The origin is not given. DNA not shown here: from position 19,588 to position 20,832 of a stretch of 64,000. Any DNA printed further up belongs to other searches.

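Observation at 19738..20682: Orphan Vsr endonuclease fused to a MutT-like NUDIX hydrolase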

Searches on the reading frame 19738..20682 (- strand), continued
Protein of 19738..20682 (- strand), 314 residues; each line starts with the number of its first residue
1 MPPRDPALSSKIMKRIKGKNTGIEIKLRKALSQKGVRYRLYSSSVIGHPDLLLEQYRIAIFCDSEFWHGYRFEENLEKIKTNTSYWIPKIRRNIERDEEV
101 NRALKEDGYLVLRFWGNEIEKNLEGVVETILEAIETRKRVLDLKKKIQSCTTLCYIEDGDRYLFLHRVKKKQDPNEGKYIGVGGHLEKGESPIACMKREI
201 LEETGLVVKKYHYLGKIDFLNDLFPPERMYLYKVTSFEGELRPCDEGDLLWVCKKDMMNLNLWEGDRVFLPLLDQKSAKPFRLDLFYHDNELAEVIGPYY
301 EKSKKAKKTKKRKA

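Call 9: search_solved_structures(query=window:19738-20682:-, max_evalue=0.01, show_alignments=4)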
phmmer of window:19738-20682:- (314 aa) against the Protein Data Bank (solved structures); distinct sequences matched with E-value up to 0.01: 50.
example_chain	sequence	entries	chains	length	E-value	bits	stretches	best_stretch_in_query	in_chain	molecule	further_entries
1cw0_A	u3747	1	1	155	1.1e-16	64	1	4-120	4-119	PROTEIN (DNA MISMATCH ENDONUCLEASE)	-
1vsr_A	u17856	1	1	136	1e-13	54.3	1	21-120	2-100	PROTEIN (VSR ENDONUCLEASE)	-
1odg_A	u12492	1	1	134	4.7e-13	52.1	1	23-120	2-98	DNA MISMATCH ENDONUCLEASE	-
2b06_A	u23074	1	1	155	4.9e-13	52.1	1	147-287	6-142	MutT/nudix family protein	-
3fk9_A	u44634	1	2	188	3.3e-10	42.8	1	152-268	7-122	Mutator MutT protein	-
5otn_A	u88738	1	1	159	6.8e-10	41.7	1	170-277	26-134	Nudix (Nucleoside diphosphate linked moiety X)-type motif 1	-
5hzx_A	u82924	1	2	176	9.1e-10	41.3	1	170-277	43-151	Nudix (Nucleoside diphosphate linked moiety X)-type motif 1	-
5mze_A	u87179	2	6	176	1.3e-07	34.2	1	170-277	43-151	7,8-dihydro-8-oxoguanine triphosphatase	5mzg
5mzf_A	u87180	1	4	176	1.7e-07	33.9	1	170-277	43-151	MTH1 protein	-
6glf_A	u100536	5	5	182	2.3e-07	33.5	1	169-277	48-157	7,8-dihydro-8-oxoguanine triphosphatase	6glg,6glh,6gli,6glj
5ws7_A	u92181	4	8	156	2.5e-07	33.3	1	170-277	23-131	7,8-dihydro-8-oxoguanine triphosphatase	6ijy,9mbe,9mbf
6ehh_A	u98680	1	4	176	2.5e-07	33.3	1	170-277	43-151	7,8-dihydro-8-oxoguanine triphosphatase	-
6glk_A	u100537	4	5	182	2.7e-07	33.2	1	170-277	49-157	7,8-dihydro-8-oxoguanine triphosphatase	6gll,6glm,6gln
5ghi_A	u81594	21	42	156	3e-07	33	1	170-277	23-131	7,8-dihydro-8-oxoguanine triphosphatase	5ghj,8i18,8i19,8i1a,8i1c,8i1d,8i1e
6jvo_A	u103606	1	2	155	3.3e-07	32.9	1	170-277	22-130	7,8-dihydro-8-oxoguanine triphosphatase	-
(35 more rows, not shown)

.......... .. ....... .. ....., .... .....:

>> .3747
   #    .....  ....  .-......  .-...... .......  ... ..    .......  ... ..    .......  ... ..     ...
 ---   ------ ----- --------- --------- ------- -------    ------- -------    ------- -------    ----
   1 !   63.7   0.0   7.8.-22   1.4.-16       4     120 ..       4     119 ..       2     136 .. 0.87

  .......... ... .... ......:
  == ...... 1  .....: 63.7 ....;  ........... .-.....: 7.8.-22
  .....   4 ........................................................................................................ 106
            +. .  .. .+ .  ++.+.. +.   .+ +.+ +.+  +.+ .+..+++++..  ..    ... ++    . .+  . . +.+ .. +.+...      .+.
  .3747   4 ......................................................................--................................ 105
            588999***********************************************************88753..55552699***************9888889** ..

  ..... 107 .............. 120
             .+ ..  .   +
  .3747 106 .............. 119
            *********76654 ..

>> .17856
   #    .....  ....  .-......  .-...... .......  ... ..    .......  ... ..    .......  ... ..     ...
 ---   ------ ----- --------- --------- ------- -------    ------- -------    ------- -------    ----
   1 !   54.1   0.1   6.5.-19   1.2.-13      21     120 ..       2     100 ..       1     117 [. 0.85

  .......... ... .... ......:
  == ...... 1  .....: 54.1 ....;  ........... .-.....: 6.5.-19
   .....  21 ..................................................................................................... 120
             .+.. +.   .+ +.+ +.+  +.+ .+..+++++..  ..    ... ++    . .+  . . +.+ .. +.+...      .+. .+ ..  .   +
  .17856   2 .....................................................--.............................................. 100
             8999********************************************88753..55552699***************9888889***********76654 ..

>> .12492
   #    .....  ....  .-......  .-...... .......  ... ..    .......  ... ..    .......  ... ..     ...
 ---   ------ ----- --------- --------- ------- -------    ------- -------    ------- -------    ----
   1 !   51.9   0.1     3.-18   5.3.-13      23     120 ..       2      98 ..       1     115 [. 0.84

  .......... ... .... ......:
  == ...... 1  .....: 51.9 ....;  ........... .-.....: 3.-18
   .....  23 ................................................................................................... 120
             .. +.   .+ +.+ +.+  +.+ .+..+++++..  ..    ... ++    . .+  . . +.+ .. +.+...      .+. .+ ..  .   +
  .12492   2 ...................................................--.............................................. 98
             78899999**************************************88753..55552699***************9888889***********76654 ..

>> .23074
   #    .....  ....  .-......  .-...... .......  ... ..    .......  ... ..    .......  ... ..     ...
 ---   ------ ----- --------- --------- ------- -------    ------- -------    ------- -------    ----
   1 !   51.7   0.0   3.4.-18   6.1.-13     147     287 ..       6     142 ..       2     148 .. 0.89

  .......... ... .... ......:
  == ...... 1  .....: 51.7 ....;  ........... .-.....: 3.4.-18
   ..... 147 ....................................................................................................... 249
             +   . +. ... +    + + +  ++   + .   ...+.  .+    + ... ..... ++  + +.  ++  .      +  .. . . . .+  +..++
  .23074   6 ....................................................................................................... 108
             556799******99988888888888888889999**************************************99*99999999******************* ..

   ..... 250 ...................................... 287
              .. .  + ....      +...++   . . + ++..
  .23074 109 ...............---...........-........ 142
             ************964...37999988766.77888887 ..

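Call 10: list_cluster_members(proteins=[window:19738-20682:-, window:20686-22212:-, window:18329-19741:+])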
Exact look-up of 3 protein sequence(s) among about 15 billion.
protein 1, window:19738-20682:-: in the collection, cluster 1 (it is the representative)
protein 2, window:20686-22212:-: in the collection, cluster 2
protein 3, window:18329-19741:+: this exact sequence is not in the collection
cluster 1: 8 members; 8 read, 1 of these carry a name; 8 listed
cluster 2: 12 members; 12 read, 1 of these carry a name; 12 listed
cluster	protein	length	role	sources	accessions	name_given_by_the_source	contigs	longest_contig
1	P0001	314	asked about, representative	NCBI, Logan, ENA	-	-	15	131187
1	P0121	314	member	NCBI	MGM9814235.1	MAG: DNA mismatch endonuclease Vsr [Candidatus Enteromonas sp.]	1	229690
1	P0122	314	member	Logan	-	-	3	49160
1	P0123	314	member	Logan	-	-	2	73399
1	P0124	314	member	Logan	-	-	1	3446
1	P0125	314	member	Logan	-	-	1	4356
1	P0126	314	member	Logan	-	-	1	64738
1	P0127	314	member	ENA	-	-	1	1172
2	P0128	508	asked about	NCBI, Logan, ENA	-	-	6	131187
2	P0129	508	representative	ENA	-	-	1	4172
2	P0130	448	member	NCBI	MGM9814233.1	MAG: hypothetical protein ACI32C_05025 [Candidatus Enteromonas sp.]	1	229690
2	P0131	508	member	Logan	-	-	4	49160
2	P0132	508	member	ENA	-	-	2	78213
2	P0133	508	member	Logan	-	-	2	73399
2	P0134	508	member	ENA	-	-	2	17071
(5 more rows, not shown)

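Call 12: find_encoding_contigs(protein=P0073, flank=10000, max_places=4)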
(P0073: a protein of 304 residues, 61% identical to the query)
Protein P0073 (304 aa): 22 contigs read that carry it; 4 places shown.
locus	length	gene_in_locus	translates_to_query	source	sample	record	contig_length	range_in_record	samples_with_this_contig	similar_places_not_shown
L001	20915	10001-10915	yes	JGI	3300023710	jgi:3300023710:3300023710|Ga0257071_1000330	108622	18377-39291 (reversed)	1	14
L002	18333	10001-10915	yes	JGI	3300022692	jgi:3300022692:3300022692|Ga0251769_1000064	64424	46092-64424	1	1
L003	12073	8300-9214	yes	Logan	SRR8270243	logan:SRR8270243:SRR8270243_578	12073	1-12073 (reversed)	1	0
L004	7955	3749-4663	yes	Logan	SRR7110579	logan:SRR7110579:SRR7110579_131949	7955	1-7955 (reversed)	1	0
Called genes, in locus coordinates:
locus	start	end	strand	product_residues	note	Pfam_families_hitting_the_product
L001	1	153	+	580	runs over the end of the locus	-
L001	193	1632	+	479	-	PF00587:tRNA-synt_2b, PF03129:HGTP_anticodon, PF09180:ProRS-C_1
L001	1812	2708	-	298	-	PF02661:Fic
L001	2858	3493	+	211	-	-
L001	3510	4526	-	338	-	PF02504:FA_synthesis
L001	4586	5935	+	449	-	PF08238:Sel1 (faint)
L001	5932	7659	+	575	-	PF00664:ABC_membrane, PF00005:ABC_tran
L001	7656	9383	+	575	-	PF00664:ABC_membrane, PF00005:ABC_tran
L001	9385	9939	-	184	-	PF00583:Acetyltransf_1, PF13673:Acetyltransf_10 (faint), PF13508:Acetyltransf_7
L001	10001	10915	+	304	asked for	PF03852:Vsr, PF04480:DUF559 (weak), PF00293:NUDIX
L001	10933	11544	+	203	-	-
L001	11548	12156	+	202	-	PF00293:NUDIX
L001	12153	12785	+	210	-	-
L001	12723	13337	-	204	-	-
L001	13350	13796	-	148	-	PF00583:Acetyltransf_1, PF13673:Acetyltransf_10, PF13508:Acetyltransf_7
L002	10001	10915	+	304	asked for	PF03852:Vsr, PF04480:DUF559 (weak), PF00293:NUDIX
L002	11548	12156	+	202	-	PF00293:NUDIX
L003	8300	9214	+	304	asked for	PF03852:Vsr, PF04480:DUF559 (weak), PF00293:NUDIX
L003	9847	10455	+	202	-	PF00293:NUDIX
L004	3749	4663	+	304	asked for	PF03852:Vsr, PF04480:DUF559 (weak), PF00293:NUDIX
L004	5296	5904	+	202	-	PF00293:NUDIX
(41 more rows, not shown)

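Call 13: find_encoding_contigs(protein=P0099, flank=10000, max_places=3)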
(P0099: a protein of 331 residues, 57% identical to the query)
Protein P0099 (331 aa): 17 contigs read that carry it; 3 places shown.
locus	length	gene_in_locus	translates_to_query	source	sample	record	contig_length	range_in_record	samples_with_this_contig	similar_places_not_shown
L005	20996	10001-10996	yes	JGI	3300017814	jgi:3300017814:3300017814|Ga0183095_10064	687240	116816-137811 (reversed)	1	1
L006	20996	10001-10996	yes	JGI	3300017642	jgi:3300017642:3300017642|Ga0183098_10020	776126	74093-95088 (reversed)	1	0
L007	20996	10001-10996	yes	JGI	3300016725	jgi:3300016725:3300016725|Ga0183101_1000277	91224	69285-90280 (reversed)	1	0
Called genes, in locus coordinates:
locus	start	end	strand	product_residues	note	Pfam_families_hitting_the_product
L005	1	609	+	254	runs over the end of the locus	PF03372:Exo_endo_phos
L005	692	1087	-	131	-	-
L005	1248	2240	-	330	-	PF14378:PAP2_3 (weak), PF01569:PAP2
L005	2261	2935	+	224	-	-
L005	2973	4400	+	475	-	PF08238:Sel1 (faint)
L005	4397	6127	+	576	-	PF00664:ABC_membrane, PF02463:SMC_N (weak), PF00005:ABC_tran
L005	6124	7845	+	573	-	PF00664:ABC_membrane, PF00005:ABC_tran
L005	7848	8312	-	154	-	PF00583:Acetyltransf_1, PF13673:Acetyltransf_10 (faint), PF13508:Acetyltransf_7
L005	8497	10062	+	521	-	-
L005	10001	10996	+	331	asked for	PF03852:Vsr, PF00293:NUDIX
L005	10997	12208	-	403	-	PF01734:Patatin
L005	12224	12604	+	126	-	PF04434:SWIM (weak)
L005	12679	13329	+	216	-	-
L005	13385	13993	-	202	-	PF13560:HTH_31, PF01381:HTH_3, PF12844:HTH_19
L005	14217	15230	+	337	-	-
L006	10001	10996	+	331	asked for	PF03852:Vsr, PF00293:NUDIX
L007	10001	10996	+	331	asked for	PF03852:Vsr, PF00293:NUDIX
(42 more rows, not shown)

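Call 15: find_related_loci(query=window:19738-20682:-, collection=genome_contigs, flank=10000)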
Query window:19738-20682:- (314 aa) in genome_contigs; peptide patterns used: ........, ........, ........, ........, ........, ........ (x = any residue, [..] = any of these).
599 stretches matched a pattern (row limit reached: there are more); 540 encode a relative of the query (tblastn E <= 1e-3); the best 80 are kept; 80 distinct loci.
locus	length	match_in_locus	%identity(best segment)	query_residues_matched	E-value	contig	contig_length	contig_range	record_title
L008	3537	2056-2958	71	1-301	1e-151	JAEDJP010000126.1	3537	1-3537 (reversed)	MAG: Bacilli bacterium isolate MAG191 NODE_31137_length_3537_cov_5.698162, whole genome shotgun sequence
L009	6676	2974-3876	69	1-301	3e-140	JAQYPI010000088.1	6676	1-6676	MAG: Bacillales bacterium isolate SUG2074 k141_15702, whole genome shotgun sequence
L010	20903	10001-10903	65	1-301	1e-130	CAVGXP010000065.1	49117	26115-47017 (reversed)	bacterium isolate G02630-L1_cleanbin_000018 genome assembly, contig: Spades_G02630-L1_contig_288, whole genome shotgun s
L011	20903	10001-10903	65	1-301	1e-128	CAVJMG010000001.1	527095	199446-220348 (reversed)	uncultured Bacteroidales bacterium isolate H07654-L1_cleanbin_000028 genome assembly, contig: Spades_H07654-L1_contig_1,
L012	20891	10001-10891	66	4-300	2e-128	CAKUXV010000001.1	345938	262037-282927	MAG: uncultured Bacilli bacterium isolate REFINED_METABAT215_TOP10_CONTIGS_1500_ASSEMBLY_K77_MERGED__Hadza_MoBio_hadza-I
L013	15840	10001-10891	64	4-300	9e-129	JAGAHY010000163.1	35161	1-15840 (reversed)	MAG: Bacilli bacterium isolate RGIG8459 Water_deer_Abomasum.Co__c522612, whole genome shotgun sequence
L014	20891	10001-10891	65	4-300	7e-127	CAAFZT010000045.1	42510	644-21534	MAG TPA_asm: Bacilli bacterium, isolate HGM10921, WGS project CAAFZT010000000 data, contig: SRS475990_118_k119_208104, w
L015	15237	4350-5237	65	4-299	9e-127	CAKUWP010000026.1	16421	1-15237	MAG: uncultured Bacilli bacterium isolate REFINED_METABAT215_TOP10_CONTIGS_1500_ASSEMBLY_K77_MERGED__Nepal_MoBio_Fiber-H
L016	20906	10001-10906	63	1-302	2e-126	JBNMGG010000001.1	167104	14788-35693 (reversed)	MAG: Candidatus Enteromonas sp. isolate CM_BacEnt99.154 k141_5258_length_167104_cov_13.7197, whole genome shotgun sequen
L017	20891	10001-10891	65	4-300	1e-126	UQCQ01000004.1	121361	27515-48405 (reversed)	uncultured Mollicutes bacterium isolate UMGS153 genome assembly, contig: NODE_57_length_121361_cov_6.003124, whole genom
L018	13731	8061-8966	64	1-302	2e-125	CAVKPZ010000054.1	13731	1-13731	Lachnospiraceae bacterium isolate H07689-L1_cleanbin_000017 genome assembly, contig: Spades_H07689-L1_contig_2399, whole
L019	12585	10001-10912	61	4-307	4e-125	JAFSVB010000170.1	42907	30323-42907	MAG: Bacilli bacterium isolate RGIG3500 Goat_Rumen.Co__c1990593, whole genome shotgun sequence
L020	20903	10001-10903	61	1-301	3e-123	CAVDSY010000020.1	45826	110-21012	bacterium isolate H07627-L1_cleanbin_000039 genome assembly, contig: Spades_H07627-L1_contig_402, whole genome shotgun s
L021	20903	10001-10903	62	1-301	3e-122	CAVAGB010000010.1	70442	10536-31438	Erysipelotrichaceae bacterium isolate H07605-L1_cleanbin_000011 genome assembly, contig: Spades_H07605-L1_contig_127, wh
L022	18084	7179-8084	62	1-302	4e-122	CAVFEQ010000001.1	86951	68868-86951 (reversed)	Paludibacteraceae bacterium isolate G02652-L1_cleanbin_000026 genome assembly, contig: Spades_G02652-L1_contig_122, whol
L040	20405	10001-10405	60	3-137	5e-51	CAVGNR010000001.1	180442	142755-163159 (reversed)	Escherichia coli isolate H07629-L1_cleanbin_000009 genome assembly, contig: Spades_H07629-L1_contig_19, whole genome sho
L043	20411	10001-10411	61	1-137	2e-49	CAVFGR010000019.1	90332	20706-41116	bacterium isolate H07626-L1_cleanbin_000021 genome assembly, contig: Spades_H07626-L1_contig_80, whole genome shotgun se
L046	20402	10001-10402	57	4-137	4e-49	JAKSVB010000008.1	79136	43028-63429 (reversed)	MAG: Bacilli bacterium isolate Horse_feces348 MAG348_8, whole genome shotgun sequence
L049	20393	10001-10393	60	4-134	1e-48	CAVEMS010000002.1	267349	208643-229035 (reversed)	bacterium isolate H07633-L1_cleanbin_000019 genome assembly, contig: Spades_H07633-L1_contig_4, whole genome shotgun seq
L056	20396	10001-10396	61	5-136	3e-47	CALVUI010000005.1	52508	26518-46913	MAG: uncultured Bacilli bacterium isolate BRZ_RV__bin55 genome assembly, contig: BRZ_RV__NODE_528_length_52508_cov_15.88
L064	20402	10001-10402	56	1-134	2e-46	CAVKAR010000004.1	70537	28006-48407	Lachnospiraceae bacterium isolate H07658-L1_cleanbin_000005 genome assembly, contig: Spades_H07658-L1_contig_78, whole g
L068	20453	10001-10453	54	5-155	9e-46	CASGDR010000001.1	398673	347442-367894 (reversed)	uncultured bacterium isolate CO.O1.metabat-bins.288 genome assembly, contig: CO.O1.metabat-bins.288.fa_k141_5731185, who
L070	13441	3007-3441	57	151-292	6e-46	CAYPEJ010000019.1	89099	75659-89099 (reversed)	MAG TPA_asm: uncultured Anaeromicropila sp. isolate SRP313737_co1_106 genome assembly, contig: NODE_433_length_89099_cov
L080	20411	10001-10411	54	2-138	6e-44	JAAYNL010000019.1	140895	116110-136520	MAG: Thermoplasmatales archaeon isolate AS21ysBPME_157 221164_AS21, whole genome shotgun sequence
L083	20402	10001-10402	54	1-134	3e-43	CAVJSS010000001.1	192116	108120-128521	uncultured Eubacteriales bacterium isolate H07682-L1_cleanbin_000032 genome assembly, contig: Spades_H07682-L1_contig_5,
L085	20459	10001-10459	48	11-164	1e-41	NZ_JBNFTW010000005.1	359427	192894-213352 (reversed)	Desulfosporosinus sp. SYSU MS00001 NODE_5_length_359427_cov_31.869544, whole genome shotgun sequence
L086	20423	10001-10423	49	1-141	5e-41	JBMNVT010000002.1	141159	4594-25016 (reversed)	MAG: Acutalibacteraceae bacterium isolate SBF912SR2HQ0066 scaffold_393_c1, whole genome shotgun sequence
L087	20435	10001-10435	51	151-295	1e-40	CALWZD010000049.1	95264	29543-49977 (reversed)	MAG: uncultured Anaerofilum sp. isolate E05__bin356 genome assembly, contig: E05__k127_4498854, whole genome shotgun seq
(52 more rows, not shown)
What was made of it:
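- Tried and rejected: The invariance of CDSEFWH among the fetched loci is partly circular, because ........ was one of the retrieval patterns (call 15).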
